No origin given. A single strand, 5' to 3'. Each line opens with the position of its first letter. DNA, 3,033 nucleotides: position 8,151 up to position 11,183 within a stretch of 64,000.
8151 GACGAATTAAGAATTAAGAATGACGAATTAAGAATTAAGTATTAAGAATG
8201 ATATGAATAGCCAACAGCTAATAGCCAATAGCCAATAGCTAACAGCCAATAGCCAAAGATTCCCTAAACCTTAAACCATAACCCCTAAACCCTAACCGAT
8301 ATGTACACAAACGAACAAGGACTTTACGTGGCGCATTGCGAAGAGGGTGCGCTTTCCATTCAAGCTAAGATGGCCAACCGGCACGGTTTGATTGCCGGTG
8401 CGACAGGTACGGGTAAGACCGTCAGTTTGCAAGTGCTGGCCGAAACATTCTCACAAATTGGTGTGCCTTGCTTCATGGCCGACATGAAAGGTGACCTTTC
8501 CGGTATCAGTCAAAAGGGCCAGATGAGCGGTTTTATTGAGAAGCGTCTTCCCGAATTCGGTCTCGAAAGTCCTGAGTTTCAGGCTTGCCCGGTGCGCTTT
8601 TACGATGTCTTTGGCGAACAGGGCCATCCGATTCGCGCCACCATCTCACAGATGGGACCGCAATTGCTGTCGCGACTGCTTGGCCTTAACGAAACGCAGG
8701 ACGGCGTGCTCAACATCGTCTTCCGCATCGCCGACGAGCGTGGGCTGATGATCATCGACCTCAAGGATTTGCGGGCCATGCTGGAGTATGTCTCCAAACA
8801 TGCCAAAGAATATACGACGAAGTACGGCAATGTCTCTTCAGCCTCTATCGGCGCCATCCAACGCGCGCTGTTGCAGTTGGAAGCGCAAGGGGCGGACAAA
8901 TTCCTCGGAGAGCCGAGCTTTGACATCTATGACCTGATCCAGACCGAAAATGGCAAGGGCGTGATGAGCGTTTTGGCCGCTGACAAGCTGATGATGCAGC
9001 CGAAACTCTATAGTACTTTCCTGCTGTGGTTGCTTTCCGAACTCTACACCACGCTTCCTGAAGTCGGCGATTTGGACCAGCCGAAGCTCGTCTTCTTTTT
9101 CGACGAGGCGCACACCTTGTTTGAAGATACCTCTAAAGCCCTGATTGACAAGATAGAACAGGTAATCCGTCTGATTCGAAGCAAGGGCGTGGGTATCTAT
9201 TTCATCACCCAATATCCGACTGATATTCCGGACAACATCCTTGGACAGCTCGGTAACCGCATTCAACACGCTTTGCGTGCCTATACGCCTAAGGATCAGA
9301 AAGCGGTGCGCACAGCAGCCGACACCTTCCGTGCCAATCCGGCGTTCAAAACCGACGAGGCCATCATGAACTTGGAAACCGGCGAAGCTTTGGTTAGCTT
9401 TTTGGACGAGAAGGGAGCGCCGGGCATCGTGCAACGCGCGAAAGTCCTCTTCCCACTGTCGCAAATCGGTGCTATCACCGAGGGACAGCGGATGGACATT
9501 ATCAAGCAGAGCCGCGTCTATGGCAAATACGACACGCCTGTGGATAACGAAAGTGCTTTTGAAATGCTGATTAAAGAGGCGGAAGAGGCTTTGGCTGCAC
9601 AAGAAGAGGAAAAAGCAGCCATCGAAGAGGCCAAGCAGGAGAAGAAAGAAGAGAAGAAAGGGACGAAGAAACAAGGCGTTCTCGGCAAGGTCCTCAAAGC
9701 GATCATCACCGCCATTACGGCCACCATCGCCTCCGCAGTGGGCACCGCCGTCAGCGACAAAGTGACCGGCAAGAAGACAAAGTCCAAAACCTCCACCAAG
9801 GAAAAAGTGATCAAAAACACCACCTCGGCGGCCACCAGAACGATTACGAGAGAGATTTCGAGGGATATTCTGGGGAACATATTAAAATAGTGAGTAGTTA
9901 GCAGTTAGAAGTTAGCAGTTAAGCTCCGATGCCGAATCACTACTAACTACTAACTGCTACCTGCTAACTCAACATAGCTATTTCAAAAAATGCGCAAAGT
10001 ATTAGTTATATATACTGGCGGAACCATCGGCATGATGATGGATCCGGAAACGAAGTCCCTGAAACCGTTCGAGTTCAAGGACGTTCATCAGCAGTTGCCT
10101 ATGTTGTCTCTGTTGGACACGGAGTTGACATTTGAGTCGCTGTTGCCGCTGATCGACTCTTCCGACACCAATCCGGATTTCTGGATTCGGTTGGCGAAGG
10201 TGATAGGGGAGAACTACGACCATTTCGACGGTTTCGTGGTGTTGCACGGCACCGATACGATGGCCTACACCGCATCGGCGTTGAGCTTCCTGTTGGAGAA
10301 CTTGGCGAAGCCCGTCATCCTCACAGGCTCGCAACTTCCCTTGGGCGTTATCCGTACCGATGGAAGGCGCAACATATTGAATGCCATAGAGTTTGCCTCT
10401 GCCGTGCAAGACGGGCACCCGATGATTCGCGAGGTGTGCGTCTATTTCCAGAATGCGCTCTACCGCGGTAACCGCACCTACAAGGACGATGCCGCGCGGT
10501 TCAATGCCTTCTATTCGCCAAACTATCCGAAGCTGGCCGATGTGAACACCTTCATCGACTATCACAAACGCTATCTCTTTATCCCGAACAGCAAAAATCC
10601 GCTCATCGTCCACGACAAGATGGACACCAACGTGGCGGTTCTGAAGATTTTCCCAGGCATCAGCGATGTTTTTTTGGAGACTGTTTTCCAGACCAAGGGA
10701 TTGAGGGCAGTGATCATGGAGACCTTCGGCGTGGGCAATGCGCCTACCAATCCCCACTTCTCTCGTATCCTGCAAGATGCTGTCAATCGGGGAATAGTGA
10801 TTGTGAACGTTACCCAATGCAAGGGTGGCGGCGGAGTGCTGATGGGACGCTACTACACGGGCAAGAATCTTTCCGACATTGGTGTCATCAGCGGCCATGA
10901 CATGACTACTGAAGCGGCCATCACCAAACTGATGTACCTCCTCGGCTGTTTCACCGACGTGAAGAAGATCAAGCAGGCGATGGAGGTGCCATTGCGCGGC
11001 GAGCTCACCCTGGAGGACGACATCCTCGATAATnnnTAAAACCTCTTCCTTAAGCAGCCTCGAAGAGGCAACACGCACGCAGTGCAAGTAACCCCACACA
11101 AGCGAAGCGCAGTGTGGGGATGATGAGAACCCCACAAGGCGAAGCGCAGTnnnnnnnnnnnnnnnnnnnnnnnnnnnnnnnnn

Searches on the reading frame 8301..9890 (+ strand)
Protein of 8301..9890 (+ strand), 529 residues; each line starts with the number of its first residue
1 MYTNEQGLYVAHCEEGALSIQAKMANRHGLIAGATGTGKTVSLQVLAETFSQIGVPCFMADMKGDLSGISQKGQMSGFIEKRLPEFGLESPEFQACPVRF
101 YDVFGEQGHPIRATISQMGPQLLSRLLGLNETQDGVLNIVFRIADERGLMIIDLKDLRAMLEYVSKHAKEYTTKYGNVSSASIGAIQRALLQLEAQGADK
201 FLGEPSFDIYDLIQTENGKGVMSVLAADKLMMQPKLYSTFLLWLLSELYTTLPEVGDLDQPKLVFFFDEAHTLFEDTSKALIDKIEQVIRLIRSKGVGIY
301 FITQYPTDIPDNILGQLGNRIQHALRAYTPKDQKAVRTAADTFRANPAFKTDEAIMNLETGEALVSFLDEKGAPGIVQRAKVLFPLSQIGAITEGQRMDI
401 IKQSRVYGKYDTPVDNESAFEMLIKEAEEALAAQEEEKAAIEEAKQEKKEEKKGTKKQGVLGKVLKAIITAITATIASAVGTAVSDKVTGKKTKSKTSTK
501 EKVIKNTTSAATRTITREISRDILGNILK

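Call 10: find_related_loci(query=window:8301-9887:+, collection=genome_contigs, flank=6000)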
Query window:8301-9887:+ (529 aa) in genome_contigs; peptide patterns used: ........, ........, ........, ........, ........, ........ (x = any residue, [..] = any of these).
600 stretches matched a pattern (row limit reached: there are more); 424 encode a relative of the query (tblastn E <= 1e-3); the best 80 are kept; 80 distinct loci.
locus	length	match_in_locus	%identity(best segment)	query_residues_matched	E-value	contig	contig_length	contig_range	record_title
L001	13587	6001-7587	93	1-529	0e+0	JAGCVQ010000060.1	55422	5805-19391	MAG: Bacteroidales bacterium isolate RGIG10164 Yak_Rumen-4__c1283382, whole genome shotgun sequence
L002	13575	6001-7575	93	1-529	0e+0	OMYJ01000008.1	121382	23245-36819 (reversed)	uncultured Bacteroidales bacterium isolate RUG083 genome assembly, contig: scaffold_28, whole genome shotgun sequence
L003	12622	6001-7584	93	1-529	0e+0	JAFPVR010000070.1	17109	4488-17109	MAG: Bacteroidales bacterium isolate RGIG1517 Goat_Abomasum-3__c371510, whole genome shotgun sequence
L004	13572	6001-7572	81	1-529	0e+0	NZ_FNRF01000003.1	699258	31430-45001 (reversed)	Xylanibacter ruminicola strain D31d, whole genome shotgun sequence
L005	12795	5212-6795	81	1-529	0e+0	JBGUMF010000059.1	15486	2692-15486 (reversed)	MAG: Bacteroidales bacterium isolate ruminal_MAG_24 ruminal_MAG_24_contig_0059, whole genome shotgun sequence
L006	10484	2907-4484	81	1-529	0e+0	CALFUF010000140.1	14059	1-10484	MAG TPA_asm: uncultured Prevotella sp. isolate ERR1278072_bin.159_CONCOCT_v1.1_MAG genome assembly, contig: ERZ842375.30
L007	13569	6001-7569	81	1-529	0e+0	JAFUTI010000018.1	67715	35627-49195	MAG: Prevotella sp. isolate RGIG4807 Roe_deer_Reticulum-5__c804, whole genome shotgun sequence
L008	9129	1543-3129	81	1-529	0e+0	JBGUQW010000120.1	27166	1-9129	MAG: Prevotella sp. isolate ruminal_MAG_130 ruminal_MAG_130_contig_0122, whole genome shotgun sequence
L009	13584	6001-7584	81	1-529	0e+0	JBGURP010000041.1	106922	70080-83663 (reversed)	MAG: Bacteroidales bacterium isolate ruminal_MAG_113 ruminal_MAG_113_contig_0041, whole genome shotgun sequence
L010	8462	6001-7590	79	1-529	0e+0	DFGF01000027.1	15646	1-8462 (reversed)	MAG TPA_asm: Prevotella sp. UBA3757 UBA3757_contig_1286, whole genome shotgun sequence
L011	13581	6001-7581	81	1-529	0e+0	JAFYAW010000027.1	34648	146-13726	MAG: Bacteroidales bacterium isolate RGIG6923 Sheep_Rumen-5__c5155, whole genome shotgun sequence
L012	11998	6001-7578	81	1-529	0e+0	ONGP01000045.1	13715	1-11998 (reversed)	uncultured Prevotella sp. isolate RUG295 genome assembly, contig: scaffold_2934, whole genome shotgun sequence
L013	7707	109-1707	79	1-529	0e+0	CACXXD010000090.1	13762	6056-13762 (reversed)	MAG: uncultured Prevotellaceae bacterium isolate RUG11679 genome assembly, contig: RUG11679_asm_90, whole genome shotgun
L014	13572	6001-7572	80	1-529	0e+0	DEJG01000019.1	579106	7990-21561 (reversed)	MAG TPA_asm: Prevotella sp. UBA2754 UBA2754_contig_2, whole genome shotgun sequence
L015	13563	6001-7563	80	1-529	0e+0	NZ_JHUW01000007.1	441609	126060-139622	Prevotella sp. MA2016 T360DRAFT_scaffold00003.3_C, whole genome shotgun sequence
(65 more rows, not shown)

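Call 57: search_protein_families(library=pfam, proteins=[window:8301-9887:+])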
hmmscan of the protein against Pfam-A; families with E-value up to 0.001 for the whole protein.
window:8301-9887:+ (529 aa): 5 families
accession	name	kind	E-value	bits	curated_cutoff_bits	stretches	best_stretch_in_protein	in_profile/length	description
PF05872.18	HerA_C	-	1.3e-212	707.3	22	1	14-527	9-497/502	Helicase HerA-like C-terminal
PF01935.23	DUF87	-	2.4e-10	41.3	23.2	1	20-217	16-194/220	Helicase HerA, central domain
PF01580.24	FtsK_SpoIIIE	-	9.6e-05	22.4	24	1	21-46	35-59/221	FtsK/SpoIIIE family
PF10412.15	TrwB_AAD_bind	-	0.00048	19.6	20.5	0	16-66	5-55/387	Type IV secretion-system coupling protein DNA-binding domain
PF04851.21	ResIII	-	0.00092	19.6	22.5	0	24-50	21-47/164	Type III restriction enzyme, res subunit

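Call 75: find_encoding_contigs(protein=window:8301-9890:+, flank=700, max_places=10)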
Protein window:8301-9890:+ (529 aa): 24 contigs read that carry it; 7 places shown.
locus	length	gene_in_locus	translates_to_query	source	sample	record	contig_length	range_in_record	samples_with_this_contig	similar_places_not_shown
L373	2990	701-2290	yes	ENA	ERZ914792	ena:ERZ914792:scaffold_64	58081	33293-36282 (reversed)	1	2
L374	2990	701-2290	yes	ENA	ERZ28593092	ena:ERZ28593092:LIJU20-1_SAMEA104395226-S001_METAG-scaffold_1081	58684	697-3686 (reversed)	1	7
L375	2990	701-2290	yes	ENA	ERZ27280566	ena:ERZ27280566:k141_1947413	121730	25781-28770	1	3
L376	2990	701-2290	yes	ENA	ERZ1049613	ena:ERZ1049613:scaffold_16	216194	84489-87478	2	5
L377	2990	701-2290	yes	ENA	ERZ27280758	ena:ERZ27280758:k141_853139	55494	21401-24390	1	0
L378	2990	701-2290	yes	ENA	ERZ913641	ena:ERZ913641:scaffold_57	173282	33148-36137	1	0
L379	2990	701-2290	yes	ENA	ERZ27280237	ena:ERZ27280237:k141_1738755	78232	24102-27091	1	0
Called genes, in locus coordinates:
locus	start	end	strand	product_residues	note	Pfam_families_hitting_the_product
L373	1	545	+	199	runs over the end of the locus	PF02397:Bac_transf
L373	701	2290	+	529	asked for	PF01935:DUF87, PF05872:HerA_C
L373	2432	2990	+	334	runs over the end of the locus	PF00710:Asparaginase, PF17763:Asparaginase_C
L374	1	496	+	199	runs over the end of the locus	PF02397:Bac_transf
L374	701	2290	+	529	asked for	PF01935:DUF87, PF05872:HerA_C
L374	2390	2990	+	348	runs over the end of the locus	PF00710:Asparaginase, PF17763:Asparaginase_C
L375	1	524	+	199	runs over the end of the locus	PF02397:Bac_transf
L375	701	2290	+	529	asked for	PF01935:DUF87, PF05872:HerA_C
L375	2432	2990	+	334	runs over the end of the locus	PF00710:Asparaginase, PF17763:Asparaginase_C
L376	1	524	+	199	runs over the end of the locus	PF02397:Bac_transf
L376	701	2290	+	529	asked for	PF01935:DUF87, PF05872:HerA_C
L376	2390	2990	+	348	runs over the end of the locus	PF00710:Asparaginase, PF17763:Asparaginase_C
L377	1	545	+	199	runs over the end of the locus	PF02397:Bac_transf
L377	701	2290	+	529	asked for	PF01935:DUF87, PF05872:HerA_C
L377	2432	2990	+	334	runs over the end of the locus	PF00710:Asparaginase, PF17763:Asparaginase_C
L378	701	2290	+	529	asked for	PF01935:DUF87, PF05872:HerA_C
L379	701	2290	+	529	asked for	PF01935:DUF87, PF05872:HerA_C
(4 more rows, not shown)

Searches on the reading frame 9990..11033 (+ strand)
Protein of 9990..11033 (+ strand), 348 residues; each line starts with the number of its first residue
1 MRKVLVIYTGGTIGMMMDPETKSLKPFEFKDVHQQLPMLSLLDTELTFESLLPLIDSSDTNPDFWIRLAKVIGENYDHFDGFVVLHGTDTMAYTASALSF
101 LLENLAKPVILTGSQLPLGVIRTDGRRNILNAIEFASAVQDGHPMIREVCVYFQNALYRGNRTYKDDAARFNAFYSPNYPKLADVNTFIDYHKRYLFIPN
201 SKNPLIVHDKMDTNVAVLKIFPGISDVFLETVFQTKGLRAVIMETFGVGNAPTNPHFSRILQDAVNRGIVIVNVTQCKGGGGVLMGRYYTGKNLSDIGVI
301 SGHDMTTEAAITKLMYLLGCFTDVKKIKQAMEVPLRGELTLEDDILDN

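Call 57: search_protein_families(library=pfam, proteins=[window:9990-11033:+])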
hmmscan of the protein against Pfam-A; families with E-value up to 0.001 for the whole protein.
window:9990-11033:+ (348 aa): 2 families
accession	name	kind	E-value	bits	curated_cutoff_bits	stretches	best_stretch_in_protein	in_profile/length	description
PF00710.25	Asparaginase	-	1.4e-57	194.7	22.5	1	3-192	1-188/193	Asparaginase, N-terminal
PF17763.6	Asparaginase_C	-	1.5e-31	109.1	34.6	1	214-331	1-114/114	Glutaminase/Asparaginase C-terminal domain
